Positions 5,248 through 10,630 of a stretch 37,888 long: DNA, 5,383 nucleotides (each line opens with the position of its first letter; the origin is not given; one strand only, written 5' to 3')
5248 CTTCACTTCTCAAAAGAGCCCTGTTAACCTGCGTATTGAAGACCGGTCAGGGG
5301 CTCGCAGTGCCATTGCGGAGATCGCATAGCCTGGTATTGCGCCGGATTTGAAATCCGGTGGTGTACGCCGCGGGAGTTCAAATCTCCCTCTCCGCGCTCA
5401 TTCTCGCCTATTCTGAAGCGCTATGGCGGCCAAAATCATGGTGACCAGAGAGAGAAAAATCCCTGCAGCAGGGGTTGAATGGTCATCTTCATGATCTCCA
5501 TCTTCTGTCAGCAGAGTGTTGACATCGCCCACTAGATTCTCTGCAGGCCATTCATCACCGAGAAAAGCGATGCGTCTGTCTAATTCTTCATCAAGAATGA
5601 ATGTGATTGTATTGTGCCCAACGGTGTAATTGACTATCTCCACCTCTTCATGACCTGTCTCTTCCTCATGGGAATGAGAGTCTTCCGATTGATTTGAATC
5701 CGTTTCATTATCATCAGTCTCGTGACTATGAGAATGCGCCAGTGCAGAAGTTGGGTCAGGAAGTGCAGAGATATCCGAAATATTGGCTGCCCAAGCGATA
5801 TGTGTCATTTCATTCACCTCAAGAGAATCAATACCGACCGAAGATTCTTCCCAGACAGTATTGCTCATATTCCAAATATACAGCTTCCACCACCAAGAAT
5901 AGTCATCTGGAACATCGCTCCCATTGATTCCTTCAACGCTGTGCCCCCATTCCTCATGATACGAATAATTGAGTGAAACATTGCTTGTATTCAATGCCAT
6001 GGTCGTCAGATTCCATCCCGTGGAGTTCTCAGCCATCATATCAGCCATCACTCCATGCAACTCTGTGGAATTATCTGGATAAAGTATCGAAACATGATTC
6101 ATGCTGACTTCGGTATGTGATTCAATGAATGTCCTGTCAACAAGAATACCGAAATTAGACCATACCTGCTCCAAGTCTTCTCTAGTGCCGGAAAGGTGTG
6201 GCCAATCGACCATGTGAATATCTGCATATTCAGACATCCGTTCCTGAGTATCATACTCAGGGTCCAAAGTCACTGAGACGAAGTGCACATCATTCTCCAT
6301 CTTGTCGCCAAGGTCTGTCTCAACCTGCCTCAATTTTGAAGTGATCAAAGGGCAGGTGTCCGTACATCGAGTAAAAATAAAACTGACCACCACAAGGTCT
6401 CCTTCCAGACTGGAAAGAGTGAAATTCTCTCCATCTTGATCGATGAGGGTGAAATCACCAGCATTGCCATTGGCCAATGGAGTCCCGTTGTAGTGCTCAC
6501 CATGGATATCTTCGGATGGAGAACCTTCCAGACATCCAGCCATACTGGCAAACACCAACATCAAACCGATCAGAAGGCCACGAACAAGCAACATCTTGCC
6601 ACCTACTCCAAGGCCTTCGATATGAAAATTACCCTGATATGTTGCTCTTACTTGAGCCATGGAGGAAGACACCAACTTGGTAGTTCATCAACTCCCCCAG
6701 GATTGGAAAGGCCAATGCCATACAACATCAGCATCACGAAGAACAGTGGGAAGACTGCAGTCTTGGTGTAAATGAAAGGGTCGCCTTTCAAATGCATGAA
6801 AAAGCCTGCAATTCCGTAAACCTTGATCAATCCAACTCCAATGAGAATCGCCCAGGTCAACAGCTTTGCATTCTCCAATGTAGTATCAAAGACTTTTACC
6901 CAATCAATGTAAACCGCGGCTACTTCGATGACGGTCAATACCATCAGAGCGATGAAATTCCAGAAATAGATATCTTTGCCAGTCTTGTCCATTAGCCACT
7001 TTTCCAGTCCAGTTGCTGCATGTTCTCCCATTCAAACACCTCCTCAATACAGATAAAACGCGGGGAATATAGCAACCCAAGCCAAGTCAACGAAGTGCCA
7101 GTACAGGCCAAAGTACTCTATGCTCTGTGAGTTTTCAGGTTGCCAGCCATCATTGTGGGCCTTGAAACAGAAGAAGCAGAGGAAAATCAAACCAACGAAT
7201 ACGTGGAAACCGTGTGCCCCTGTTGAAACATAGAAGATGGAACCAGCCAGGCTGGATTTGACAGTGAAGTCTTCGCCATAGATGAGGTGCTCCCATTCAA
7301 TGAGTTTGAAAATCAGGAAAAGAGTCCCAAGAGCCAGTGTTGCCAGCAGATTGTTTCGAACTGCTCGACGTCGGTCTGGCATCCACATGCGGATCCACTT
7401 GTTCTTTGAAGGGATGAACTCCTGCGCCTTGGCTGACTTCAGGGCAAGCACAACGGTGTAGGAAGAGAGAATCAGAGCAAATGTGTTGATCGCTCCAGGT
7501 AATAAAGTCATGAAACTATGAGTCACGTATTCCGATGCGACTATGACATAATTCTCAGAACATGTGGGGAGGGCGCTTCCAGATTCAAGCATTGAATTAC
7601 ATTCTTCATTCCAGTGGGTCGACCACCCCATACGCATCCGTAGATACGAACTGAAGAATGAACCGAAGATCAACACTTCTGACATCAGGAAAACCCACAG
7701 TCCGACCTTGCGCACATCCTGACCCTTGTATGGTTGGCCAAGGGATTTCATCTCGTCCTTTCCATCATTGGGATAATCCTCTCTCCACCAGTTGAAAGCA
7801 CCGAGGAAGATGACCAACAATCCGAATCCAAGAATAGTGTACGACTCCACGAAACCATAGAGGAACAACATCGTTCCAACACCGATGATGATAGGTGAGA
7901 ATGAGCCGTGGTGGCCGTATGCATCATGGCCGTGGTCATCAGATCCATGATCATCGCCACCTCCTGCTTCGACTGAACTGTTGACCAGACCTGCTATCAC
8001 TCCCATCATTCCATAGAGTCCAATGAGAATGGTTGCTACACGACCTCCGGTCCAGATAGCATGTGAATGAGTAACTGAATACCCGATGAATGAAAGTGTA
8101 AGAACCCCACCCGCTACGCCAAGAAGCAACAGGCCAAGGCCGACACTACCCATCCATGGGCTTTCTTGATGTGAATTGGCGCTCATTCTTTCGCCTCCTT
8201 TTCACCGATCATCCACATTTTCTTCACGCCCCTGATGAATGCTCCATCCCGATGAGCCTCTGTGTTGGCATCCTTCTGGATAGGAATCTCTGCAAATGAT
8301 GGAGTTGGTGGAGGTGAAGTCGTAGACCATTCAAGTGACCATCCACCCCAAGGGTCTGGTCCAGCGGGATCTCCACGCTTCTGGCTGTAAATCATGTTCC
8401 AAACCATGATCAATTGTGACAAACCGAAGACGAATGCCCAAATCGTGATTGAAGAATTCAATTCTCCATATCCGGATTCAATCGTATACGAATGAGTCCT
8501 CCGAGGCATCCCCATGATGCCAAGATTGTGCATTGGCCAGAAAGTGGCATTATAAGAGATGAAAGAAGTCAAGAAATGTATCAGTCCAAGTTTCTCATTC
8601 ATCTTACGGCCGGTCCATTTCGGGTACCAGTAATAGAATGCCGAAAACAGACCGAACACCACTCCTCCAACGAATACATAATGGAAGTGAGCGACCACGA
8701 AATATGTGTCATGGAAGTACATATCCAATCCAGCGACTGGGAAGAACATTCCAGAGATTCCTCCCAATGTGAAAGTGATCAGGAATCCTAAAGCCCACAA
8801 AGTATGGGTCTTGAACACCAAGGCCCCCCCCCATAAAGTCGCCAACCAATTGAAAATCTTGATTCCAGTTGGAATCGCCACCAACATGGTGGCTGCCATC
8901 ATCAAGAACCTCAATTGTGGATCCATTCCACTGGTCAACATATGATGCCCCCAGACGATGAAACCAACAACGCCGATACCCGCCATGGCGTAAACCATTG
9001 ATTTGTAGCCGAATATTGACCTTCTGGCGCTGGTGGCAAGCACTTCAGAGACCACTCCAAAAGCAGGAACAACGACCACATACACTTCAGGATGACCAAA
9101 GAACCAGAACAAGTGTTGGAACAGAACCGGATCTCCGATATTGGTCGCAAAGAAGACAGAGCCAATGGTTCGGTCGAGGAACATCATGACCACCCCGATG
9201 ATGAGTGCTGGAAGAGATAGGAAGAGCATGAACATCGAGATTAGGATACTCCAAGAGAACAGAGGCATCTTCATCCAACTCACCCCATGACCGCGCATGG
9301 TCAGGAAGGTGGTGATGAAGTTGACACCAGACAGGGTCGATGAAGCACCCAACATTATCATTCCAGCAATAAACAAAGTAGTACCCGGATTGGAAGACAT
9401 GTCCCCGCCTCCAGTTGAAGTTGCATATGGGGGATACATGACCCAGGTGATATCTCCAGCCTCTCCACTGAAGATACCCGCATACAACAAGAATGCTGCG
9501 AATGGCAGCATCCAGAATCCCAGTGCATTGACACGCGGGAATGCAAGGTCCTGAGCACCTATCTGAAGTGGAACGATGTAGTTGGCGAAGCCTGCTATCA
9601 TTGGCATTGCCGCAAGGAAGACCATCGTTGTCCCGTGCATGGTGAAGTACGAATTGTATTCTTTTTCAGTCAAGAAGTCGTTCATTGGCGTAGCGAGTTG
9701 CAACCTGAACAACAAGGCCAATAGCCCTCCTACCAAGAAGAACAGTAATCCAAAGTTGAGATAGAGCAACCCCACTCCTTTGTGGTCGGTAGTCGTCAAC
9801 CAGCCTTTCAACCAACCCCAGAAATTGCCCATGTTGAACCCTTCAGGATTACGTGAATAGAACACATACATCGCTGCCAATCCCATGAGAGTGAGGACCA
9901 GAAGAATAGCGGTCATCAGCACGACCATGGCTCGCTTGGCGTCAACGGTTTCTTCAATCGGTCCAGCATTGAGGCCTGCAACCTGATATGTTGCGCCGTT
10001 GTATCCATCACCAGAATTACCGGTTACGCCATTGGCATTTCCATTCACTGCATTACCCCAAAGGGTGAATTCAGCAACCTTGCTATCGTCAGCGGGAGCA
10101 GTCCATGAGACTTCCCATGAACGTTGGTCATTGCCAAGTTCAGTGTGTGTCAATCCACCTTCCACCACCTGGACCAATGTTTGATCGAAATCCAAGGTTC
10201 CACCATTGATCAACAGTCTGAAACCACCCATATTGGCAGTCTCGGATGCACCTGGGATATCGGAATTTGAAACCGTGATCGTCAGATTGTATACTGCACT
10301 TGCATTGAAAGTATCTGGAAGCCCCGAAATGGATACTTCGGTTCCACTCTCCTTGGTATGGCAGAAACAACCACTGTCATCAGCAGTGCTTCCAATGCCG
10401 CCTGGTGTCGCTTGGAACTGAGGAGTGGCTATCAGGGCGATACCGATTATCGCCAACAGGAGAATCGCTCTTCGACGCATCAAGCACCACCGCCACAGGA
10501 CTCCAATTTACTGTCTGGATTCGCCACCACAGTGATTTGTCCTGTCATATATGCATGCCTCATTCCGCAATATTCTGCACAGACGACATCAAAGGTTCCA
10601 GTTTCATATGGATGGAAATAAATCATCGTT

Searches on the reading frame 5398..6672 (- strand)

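Call 62: search_protein_families(library=pfam, proteins=[window:5398-6672:-], max_evalue=0.0001)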
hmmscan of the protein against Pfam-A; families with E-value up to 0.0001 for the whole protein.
window:5398-6672:- (424 aa): 2 families
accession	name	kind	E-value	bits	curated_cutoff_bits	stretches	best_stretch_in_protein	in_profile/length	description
PF02630.20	SCO1-SenC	-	8.3e-28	97.5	22.8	1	72-198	2-126/134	SCO1/SenC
PF00578.27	AhpC-TSA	-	4.5e-08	33.5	26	1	71-167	5-94/124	AhpC/TSA family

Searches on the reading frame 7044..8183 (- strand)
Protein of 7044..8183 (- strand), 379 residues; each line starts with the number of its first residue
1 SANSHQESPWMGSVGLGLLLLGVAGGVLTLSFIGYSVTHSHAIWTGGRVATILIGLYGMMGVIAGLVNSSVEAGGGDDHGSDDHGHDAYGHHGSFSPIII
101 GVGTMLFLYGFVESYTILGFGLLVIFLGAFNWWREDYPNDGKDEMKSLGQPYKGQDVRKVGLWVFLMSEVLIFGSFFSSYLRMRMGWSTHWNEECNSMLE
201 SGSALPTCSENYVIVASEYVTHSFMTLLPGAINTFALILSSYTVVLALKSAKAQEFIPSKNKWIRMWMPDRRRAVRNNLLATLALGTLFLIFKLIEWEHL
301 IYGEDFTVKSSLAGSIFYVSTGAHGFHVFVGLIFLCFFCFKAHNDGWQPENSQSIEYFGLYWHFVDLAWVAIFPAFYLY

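Call 62: search_protein_families(library=pfam, proteins=[window:7044-8183:-], max_evalue=0.0001)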
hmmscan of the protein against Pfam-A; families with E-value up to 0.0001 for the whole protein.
window:7044-8183:- (379 aa): 1 family
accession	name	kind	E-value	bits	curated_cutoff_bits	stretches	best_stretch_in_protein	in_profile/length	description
PF00510.24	COX3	-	2.5e-21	77.1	23.8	2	271-378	152-255/258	Cytochrome c oxidase subunit III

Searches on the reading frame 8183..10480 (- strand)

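Call 62: search_protein_families(library=pfam, proteins=[window:8183-10480:-], max_evalue=0.0001)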
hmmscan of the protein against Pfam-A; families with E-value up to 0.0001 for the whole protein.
window:8183-10480:- (765 aa): 1 family
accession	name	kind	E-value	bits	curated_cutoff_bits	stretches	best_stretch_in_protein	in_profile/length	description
PF00115.25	COX1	-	2.2e-143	478.7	34.8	1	236-679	2-431/436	Cytochrome C and Quinol oxidase polypeptide I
